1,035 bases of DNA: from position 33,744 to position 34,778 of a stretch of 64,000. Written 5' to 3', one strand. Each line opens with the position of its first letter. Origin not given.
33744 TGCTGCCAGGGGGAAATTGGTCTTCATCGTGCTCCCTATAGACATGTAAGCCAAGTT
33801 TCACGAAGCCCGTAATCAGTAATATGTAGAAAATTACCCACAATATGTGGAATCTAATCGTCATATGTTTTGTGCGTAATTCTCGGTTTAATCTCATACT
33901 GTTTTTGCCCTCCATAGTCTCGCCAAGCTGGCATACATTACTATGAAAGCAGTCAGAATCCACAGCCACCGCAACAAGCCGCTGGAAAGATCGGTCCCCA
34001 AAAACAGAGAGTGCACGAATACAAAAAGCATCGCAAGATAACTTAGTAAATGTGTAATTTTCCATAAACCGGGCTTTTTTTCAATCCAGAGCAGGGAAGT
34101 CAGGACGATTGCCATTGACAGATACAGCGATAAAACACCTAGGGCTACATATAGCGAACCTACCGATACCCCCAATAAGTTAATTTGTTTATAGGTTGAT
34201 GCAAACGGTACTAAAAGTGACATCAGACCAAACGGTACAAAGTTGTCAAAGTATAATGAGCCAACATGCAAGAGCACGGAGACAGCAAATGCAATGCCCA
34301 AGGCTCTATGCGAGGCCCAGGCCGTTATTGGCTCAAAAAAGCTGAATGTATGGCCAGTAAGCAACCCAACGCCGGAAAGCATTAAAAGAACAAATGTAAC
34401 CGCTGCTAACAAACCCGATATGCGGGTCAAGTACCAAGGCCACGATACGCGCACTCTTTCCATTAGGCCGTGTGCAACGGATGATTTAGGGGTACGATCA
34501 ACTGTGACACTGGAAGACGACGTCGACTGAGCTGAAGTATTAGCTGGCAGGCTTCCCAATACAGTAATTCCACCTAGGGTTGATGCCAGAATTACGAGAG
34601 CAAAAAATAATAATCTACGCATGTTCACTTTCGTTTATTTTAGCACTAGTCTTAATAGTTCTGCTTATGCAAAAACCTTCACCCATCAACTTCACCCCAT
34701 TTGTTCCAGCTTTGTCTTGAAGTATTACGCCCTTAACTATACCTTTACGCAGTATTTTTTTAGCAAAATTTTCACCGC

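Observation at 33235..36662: Split NOX/ferric-reductase-like module with an embedded ApbE flavin transferase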

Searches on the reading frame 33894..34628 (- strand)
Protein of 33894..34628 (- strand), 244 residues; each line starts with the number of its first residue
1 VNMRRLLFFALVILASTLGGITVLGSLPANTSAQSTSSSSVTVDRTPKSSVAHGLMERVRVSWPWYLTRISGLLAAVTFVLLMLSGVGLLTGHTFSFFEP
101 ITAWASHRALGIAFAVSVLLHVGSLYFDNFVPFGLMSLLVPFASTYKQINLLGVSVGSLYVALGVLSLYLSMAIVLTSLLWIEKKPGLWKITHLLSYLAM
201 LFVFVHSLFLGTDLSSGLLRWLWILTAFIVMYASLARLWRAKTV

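Call 3: search_protein_families(library=pfam, proteins=[window:33894-34628:-], max_evalue=0.1)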
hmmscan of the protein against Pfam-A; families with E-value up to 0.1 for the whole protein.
window:33894-34628:- (244 aa): 2 families
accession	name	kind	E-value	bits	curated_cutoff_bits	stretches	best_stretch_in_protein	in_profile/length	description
PF25686.1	Betaherpes_U91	-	0.017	15.1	27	0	157-197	97-135/157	Betaherpesvirus U91 protein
PF14358.11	DUF4405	-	0.066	14.2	26.7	1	72-123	3-63/66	Domain of unknown function (DUF4405)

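Call 4: search_protein_families(library=ncbifam, proteins=[window:33894-34628:-], max_evalue=0.1)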
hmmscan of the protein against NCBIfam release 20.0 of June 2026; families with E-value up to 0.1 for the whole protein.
window:33894-34628:- (244 aa): 0 families

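Call 8: find_homologous_proteins(query=window:33894-34628:-, max_evalue=0.001)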
Query window:33894-34628:- (244 aa): 229 proteins with E <= 0.001 among 8000 candidates; the best 120 are listed.
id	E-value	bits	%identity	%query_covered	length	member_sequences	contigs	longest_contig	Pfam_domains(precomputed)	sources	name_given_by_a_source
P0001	1.1e-133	462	91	99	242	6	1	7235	-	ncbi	-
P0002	1.7e-114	400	79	99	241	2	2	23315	-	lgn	-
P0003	5.3e-106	372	77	93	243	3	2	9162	PF01794.26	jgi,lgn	jgi:predicted ferric reductase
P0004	6.0e-106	372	74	93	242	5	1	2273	PF01794.26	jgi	jgi:methionine sulfoxide reductase heme-binding subunit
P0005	4.3e-105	369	73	93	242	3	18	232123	-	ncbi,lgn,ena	-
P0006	5.2e-103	362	72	93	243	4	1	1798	PF01794.26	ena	-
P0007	1.1e-102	361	73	93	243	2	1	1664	PF01794.26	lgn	-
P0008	2.1e-102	360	72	93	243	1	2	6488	PF01794.26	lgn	-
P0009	2.9e-98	347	67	99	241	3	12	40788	-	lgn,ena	-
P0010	3.8e-95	336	66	98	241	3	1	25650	-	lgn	-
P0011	1.1e-94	335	65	100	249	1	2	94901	-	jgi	jgi:predicted ferric reductase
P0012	1.1e-92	328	70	93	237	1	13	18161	PF01794.26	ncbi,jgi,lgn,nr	ncbi:ferric reductase-like transmembrane domain-containing protein [Candidatus Woesebacteria bacteri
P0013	2.9e-92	327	67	99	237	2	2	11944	-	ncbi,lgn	-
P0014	1.0e-91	325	69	90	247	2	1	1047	-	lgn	-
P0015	4.3e-91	323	65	95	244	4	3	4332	PF01794.26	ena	-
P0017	3.4e-89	317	64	96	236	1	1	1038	PF01794.26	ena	-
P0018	8.0e-89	316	70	84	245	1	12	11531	PF01794.26,PF01292.27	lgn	-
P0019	1.6e-88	315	63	99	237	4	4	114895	PF01794.26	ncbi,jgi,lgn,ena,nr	ncbi:ferric reductase-like transmembrane domain-containing protein [Candidatus Saccharibacteria bact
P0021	8.5e-88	312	60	99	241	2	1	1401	PF01794.26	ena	-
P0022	1.3e-87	312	64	88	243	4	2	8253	PF01794.26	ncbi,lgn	-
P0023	3.1e-87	310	60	99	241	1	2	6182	PF01794.26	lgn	-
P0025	1.5e-86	308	62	100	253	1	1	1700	PF01794.26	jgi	-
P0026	3.5e-86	307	65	97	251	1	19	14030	PF01794.26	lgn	-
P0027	5.3e-83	297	59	99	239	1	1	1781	PF01794.26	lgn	-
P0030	1.5e-81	292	58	99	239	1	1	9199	PF01794.26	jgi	jgi:predicted ferric reductase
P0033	2.3e-78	281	56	93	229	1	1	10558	PF01794.26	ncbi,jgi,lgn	-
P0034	2.9e-78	281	80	66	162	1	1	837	PF01794.26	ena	-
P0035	1.3e-77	279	58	93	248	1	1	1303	PF01794.26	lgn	-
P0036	1.4e-77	279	55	99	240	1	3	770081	-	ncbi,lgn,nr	ncbi:ferric reductase-like transmembrane domain-containing protein [Candidatus Saccharibacteria bact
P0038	1.8e-77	278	59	87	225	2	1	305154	PF01794.26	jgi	-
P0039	4.7e-77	277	59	87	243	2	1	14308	PF01794.26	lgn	-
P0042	4.1e-76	274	58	90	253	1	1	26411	PF01794.26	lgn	-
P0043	4.3e-76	274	58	90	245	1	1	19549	PF01794.26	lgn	-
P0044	8.8e-76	273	61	84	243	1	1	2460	PF01794.26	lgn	-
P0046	2.1e-75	272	57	90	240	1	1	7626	PF01794.26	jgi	-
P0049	9.3e-75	270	59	87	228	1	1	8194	PF01794.26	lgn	-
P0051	1.0e-74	269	60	86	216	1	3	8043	PF01794.26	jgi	-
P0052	2.1e-74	268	53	99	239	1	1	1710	PF01794.26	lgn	-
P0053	2.4e-74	268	60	88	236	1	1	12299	PF01794.26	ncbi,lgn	-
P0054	2.7e-74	268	53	100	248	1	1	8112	PF01794.26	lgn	-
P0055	3.4e-74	268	58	89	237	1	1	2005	PF01794.26,PF01292.27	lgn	-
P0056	3.6e-74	268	56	96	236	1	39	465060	PF01794.26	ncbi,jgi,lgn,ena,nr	ncbi:hypothetical protein COV88_00550 [Candidatus Saccharibacteria bacterium CG11_big_fil_rev_8_21_1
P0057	3.9e-74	268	54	99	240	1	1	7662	PF01794.26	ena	-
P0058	6.9e-74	267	53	95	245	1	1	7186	PF01794.26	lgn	-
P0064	1.1e-73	266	52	96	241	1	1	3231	PF01794.26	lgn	-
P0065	1.4e-73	266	58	89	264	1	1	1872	PF01794.26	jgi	jgi:methionine sulfoxide reductase heme-binding subunit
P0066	1.6e-73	266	59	86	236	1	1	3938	PF01794.26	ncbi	-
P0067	2.3e-73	265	58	87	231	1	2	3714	PF01794.26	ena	-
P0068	2.4e-73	265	57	84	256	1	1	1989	PF01794.26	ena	-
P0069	2.9e-73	265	61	77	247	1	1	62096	PF01794.26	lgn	-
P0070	3.2e-73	265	58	88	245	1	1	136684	PF01794.26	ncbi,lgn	-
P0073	1.3e-72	263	57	89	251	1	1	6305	PF01794.26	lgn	-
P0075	1.5e-72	262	58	86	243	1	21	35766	PF01794.26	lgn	-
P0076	1.6e-72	262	53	95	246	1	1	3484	PF01794.26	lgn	-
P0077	1.7e-72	262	56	96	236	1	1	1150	PF01794.26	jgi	-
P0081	6.5e-72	260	56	88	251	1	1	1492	PF01794.26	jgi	jgi:predicted ferric reductase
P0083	7.9e-72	260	56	85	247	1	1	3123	PF01794.26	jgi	-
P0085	1.3e-71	259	56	87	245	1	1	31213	PF01794.26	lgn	-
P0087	1.6e-71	259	50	94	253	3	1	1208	PF01794.26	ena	-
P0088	1.7e-71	259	52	99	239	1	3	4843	PF01794.26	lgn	-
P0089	1.8e-71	259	57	86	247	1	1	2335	PF01794.26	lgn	-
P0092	3.8e-71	258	55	89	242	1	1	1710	PF01794.26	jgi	-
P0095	1.5e-70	256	56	87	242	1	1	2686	PF01794.26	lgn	-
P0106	1.4e-69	253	54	99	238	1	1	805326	PF01794.26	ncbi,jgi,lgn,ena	ncbi:MAG: hypothetical protein WC498_00965 [Candidatus Saccharimonadales bacterium]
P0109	2.2e-69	252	52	99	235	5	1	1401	PF01794.26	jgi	-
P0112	4.0e-69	251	51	99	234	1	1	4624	PF01794.26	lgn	-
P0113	4.2e-69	251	51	98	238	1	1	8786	PF01794.26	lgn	-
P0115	5.0e-69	251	51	99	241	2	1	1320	PF01794.26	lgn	-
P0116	5.7e-69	251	54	90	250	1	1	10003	PF01794.26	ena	-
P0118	1.0e-68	250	49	99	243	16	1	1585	PF01794.26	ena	-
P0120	1.7e-68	249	54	86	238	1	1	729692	-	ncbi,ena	-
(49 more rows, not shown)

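Call 10: find_encoding_contigs(protein=P0036, flank=6000, max_places=2)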
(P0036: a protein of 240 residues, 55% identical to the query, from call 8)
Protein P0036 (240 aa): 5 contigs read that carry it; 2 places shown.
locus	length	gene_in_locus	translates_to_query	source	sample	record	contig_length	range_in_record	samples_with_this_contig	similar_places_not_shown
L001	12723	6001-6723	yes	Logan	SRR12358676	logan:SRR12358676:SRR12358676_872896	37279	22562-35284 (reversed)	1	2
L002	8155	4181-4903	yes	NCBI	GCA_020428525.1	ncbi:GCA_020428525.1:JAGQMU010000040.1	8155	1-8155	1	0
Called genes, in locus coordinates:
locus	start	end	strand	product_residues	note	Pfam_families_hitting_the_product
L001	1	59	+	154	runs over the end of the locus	-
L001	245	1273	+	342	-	PF00579:tRNA-synt_1b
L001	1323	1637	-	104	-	PF00076:RRM_1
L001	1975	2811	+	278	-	-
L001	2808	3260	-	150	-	-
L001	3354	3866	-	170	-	-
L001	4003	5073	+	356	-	PF00970:FAD_binding_6, PF00175:NAD_binding_1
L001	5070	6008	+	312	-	PF02424:ApbE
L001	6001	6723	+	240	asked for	-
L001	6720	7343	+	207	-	-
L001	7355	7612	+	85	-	PF13376:OmdA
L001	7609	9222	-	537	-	PF00128:Alpha-amylase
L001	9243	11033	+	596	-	PF02922:CBM_48, PF00128:Alpha-amylase, PF02806:Alpha-amylase_C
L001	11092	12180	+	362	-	PF01757:Acyl_transf_3, PF10129:OpgC_C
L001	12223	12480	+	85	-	-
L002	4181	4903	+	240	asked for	-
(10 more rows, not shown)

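Call 11: find_encoding_contigs(protein=P0120, flank=6000, max_places=2)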
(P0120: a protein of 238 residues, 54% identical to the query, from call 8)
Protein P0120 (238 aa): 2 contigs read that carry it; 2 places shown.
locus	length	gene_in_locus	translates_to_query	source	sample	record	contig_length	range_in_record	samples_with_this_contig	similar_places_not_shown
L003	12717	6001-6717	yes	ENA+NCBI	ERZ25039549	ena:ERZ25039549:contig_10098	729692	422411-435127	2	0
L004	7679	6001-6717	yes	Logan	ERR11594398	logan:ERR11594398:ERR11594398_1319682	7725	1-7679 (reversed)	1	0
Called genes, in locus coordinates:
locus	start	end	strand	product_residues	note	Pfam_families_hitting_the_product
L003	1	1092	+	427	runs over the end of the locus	PF00464:SHMT, PF00155:Aminotran_1_2 (weak)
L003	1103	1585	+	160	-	PF00293:NUDIX, PF14815:NUDIX_4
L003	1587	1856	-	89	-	-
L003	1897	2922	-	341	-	PF01565:FAD_binding_4, PF02873:MurB_C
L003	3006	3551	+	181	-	PF13560:HTH_31 (weak)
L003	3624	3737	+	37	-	-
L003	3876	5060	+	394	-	PF00970:FAD_binding_6 (weak), PF00175:NAD_binding_1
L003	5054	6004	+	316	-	PF02424:ApbE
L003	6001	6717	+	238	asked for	-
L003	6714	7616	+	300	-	-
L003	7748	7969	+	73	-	-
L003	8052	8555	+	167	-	-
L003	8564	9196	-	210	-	PF01073:3Beta_HSD, PF01370:Epimerase, PF05368:NmrA, PF13460:NAD_binding_10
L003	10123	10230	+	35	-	-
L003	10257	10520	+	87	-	PF04226:Transgly_assoc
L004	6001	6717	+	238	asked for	-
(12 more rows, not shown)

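Call 13: find_related_loci(query=A1, collection=genome_contigs, flank=5000)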
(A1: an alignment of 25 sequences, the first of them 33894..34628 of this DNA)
Query A1 (244 aa) in genome_contigs; peptide patterns used: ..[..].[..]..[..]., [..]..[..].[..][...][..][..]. (x = any residue, [..] = any of these).
118 stretches matched a pattern; 80 encode a relative of the query (tblastn E <= 1e-3); 78 distinct loci.
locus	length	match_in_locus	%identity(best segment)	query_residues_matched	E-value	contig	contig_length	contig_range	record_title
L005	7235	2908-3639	91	1-244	6e-143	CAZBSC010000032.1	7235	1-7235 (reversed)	MAG TPA_asm: uncultured Candidatus Saccharibacteria bacterium isolate binchicken_co245_213 genome assembly, contig: NODE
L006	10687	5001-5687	73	19-244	3e-110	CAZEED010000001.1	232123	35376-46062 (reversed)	MAG TPA_asm: uncultured Candidatus Saccharibacteria bacterium isolate SRP300315_co1_141 genome assembly, contig: NODE_11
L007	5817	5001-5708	67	13-244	2e-101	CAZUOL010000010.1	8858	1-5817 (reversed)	MAG TPA_asm: uncultured Candidatus Saccharibacteria bacterium isolate SRP135725_co2_713 genome assembly, contig: k141_17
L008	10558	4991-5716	55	2-244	7e-88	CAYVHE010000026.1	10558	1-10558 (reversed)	MAG TPA_asm: uncultured Candidatus Saccharibacteria bacterium isolate SRP216583_co1_158 genome assembly, contig: NODE_60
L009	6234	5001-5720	56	3-244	6e-86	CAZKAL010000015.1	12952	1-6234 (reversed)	MAG TPA_asm: uncultured Candidatus Saccharibacteria bacterium isolate binchicken_co275_58 genome assembly, contig: NODE_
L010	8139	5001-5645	60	30-244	5e-81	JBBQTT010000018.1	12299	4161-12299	MAG: Candidatus Saccharimonadales bacterium isolate Co_metawrap_1856 Cmw_1856_k141_8812985_length_12299_cov_17.0000, who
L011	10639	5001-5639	55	32-244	1e-79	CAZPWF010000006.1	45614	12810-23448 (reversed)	MAG TPA_asm: uncultured Candidatus Saccharibacteria bacterium isolate SRP170004_co1_152 genome assembly, contig: NODE_98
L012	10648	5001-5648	58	30-244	2e-79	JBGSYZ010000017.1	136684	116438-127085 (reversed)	MAG: Candidatus Paceibacteria bacterium isolate JTS-AC487 k141_1128600, whole genome shotgun sequence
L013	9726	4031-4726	56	11-244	9e-79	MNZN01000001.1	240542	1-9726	MAG: Candidatus Saccharibacteria bacterium CG2_30_41_52 cg2_3.0_scaffold_5_c, whole genome shotgun sequence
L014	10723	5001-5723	52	3-244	8e-78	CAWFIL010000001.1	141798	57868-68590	MAG: uncultured bacterium isolate MFD02134.bin.2.167 genome assembly, contig: contig_114945, whole genome shotgun sequen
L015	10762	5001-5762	47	2-244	1e-77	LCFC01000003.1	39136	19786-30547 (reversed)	MAG: Parcubacteria group bacterium GW2011_GWA2_43_11 UV60_C0003, whole genome shotgun sequence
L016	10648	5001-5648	53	28-243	3e-77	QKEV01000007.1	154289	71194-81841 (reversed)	MAG: bacterium isolate SZUA-485 scaffold_93, whole genome shotgun sequence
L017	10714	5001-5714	53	2-243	3e-77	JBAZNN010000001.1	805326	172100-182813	MAG: Candidatus Saccharimonadales bacterium isolate SO_2017_LW4_70 scaffold_13_c1_LW137-91_2017, whole genome shotgun se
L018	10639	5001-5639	57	31-244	4e-77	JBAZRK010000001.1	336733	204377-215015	MAG: Candidatus Paceibacterota bacterium isolate SO_2017_GW1_146 NODE_237_length_336733_cov_3.011132_OW334_2017, whole g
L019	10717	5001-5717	51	3-244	1e-76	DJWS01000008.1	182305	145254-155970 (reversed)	MAG TPA_asm: Candidatus Saccharibacteria bacterium UBA6224 UBA6224_contig_7039, whole genome shotgun sequence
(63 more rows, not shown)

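Call 23: search_solved_structures(query=A1, max_evalue=1, show_alignments=2)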
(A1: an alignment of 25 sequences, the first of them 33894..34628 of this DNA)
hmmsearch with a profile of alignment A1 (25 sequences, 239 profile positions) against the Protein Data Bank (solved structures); distinct sequences matched with E-value up to 1: 1.
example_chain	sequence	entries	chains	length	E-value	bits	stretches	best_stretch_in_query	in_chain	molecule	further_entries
6hcy_C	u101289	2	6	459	0.16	14.6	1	92-217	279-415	Metalloreductase STEAP4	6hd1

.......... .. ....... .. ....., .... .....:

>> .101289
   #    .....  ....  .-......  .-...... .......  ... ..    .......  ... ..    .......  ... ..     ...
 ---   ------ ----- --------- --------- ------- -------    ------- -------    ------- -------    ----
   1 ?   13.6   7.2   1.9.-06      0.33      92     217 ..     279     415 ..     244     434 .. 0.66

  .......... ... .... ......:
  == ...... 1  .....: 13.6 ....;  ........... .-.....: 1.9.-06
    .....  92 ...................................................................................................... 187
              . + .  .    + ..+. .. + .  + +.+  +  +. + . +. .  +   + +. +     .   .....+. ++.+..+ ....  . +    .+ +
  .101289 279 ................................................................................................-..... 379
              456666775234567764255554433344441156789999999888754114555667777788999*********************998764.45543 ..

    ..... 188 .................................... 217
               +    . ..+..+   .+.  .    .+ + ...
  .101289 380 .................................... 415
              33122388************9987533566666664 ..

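Call 33: predict_structure(alignment_id=A2)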
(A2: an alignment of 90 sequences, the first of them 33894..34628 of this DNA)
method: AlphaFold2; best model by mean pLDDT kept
length: 244 residues; sequences in the alignment: 90
mean_pLDDT: 85.8   pTM: 0.77
mean pLDDT of the five models: 85.8, 85.5, 84.0, 83.1, 83.1
residues with pLDDT >= 90: 132; 70-90: 84; 50-70: 26; < 50: 2
segments of 3 or more residues with pLDDT < 50: none
pLDDT, mean of each block of 10 residues (from residue 1): 77 84 71 57 75 92 94 95 82 68 82 97 94 93 92 93 96 93 83 94 90 84 92 88 70
secondary structure, 60 per line:
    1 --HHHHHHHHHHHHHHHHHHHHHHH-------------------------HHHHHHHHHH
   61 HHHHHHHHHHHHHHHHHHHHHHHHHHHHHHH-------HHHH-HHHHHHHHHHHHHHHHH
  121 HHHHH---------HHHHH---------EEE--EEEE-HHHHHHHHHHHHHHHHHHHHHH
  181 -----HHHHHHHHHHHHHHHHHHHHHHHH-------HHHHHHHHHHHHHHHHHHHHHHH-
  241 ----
elements in order: H3-25 H51-91 H99-102 H104-125 H135-139 E149-151 E154-157 H159-180 H186-209 H217-239

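Call 36: fold_search(model_id=the predicted structure, library=pdb)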
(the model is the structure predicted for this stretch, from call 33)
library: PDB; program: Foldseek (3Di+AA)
matches with E <= 10: 119; with E <= 0.001: 0
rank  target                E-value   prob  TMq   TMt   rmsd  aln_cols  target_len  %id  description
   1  8qta                  2.0e-01  0.99  0.41  0.27   6.0       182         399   18  Cryo-EM structure of Streptococcus pneumoniae NADPH oxidase F397A mutant in complex with NADPH (released 2024-07-24)
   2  6hcy_A                2.5e-01  0.99  0.48  0.29   7.9       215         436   20  human STEAP4 bound to NADP, FAD, heme and Fe(III)-NTA. (released 2018-10-24)
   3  8ucd_B                5.3e-01  0.77  0.43  0.44  12.2       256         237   14  Cryo-EM structure of human STEAP1 in complex with AMG 509 Fab (released 2023-11-22)
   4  8ucd_C                8.5e-01  0.66  0.43  0.44  12.3       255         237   14  Cryo-EM structure of human STEAP1 in complex with AMG 509 Fab (released 2023-11-22)
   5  7tai_A                9.8e-01  0.80  0.44  0.28   6.3       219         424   16  Structure of STEAP2 in complex with ligands (released 2023-01-25)
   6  8ucd_A                1.1e+00  0.57  0.37  0.38   8.0       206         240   13  Cryo-EM structure of human STEAP1 in complex with AMG 509 Fab (released 2023-11-22)
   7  4o7g_B                1.7e+00  0.51  0.39  0.43   8.9       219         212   11  Crystal Structure of Ascorbate-bound Cytochrome b561, crystal soaked in 1 M L-ascorbate for 40 minutes (released 2014-02-05)
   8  7zdc_C                1.8e+00  0.09  0.19  0.09  25.7       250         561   11  IF(heme/confined) conformation of CydDC in ADP(CydD) bound state (Dataset-3) (released 2023-04-19)
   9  6m98                  2.0e+00  0.06  0.17  0.18  20.7       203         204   12  Crystal structure of the high-affinity copper transporter Ctr1 in complex with Cu(I) (released 2019-04-03)
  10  7zdg_C                2.3e+00  0.08  0.19  0.09  25.5       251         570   12  IF(heme/confined) conformation of CydDC (Dataset-5) (released 2023-04-19)
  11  8b4o_A                2.4e+00  0.21  0.34  0.21  10.9       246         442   13  Cryo-EM structure of cytochrome bd oxidase from C. glutamicum (released 2022-12-28)
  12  7e4g_C                2.4e+00  0.18  0.22  0.27  14.6       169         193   14  Crystal structure of schizorhodopsin 4 (released 2021-02-24)
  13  4k0d_A                2.7e+00  0.23  0.28  0.42  13.2       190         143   10  Periplasmic sensor domain of sensor histidine kinase, Adeh_2942 (released 2013-06-12)
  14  2fon_B                2.7e+00  0.12  0.25  0.13  10.1       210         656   13  X-ray crystal structure of LeACX1, an acyl-CoA oxidase from Lycopersicon esculentum (tomato) (released 2006-05-23)
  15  5uni_B                2.7e+00  0.10  0.22  0.21  13.9       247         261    9  Critical role of water molecules for proton translocation of the membrane-bound transhydrogenase (released 2017-05-10)
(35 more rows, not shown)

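Call 66: search_protein_representatives(alignment_id=A2)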
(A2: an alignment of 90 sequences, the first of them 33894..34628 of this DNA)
Query: 90 sequences, 240 profile positions. Proteins with E-value up to 0.001 (for the whole library): 2220; up to 1e-10: 580; up to 1e-30: 59. The best 150 are listed.
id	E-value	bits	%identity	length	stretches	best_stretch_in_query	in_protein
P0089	5.7e-95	333.6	-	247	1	11-240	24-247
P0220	2.4e-81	289.0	-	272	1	23-240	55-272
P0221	1.9e-77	276.2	-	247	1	2-239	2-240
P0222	2.7e-76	272.4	-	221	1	50-240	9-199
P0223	1.3e-69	250.6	-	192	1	1-182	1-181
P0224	9.8e-68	244.4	-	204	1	54-238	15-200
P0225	1.1e-67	244.2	-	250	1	10-240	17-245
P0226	1.8e-65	237.0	-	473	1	37-239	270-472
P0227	7.8e-65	234.9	-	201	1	55-239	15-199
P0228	1.5e-63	230.7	-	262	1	1-237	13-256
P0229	4.1e-61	222.8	-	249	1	39-239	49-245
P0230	9.5e-60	218.3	-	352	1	40-240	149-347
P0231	1.0e-54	201.8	-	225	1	12-184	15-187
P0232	8.9e-54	198.7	-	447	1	57-237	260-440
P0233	5.8e-53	196.1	-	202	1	53-239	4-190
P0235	2.0e-49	184.5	-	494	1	37-239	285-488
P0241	4.5e-47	176.8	-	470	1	54-239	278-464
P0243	1.3e-39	152.4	-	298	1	36-235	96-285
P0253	9.3e-36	139.7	-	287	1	57-235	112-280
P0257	3.0e-35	138.0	-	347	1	42-234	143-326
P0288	2.3e-24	102.4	-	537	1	42-237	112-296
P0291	3.9e-24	101.7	-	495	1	47-235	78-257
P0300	7.0e-23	97.6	-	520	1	52-234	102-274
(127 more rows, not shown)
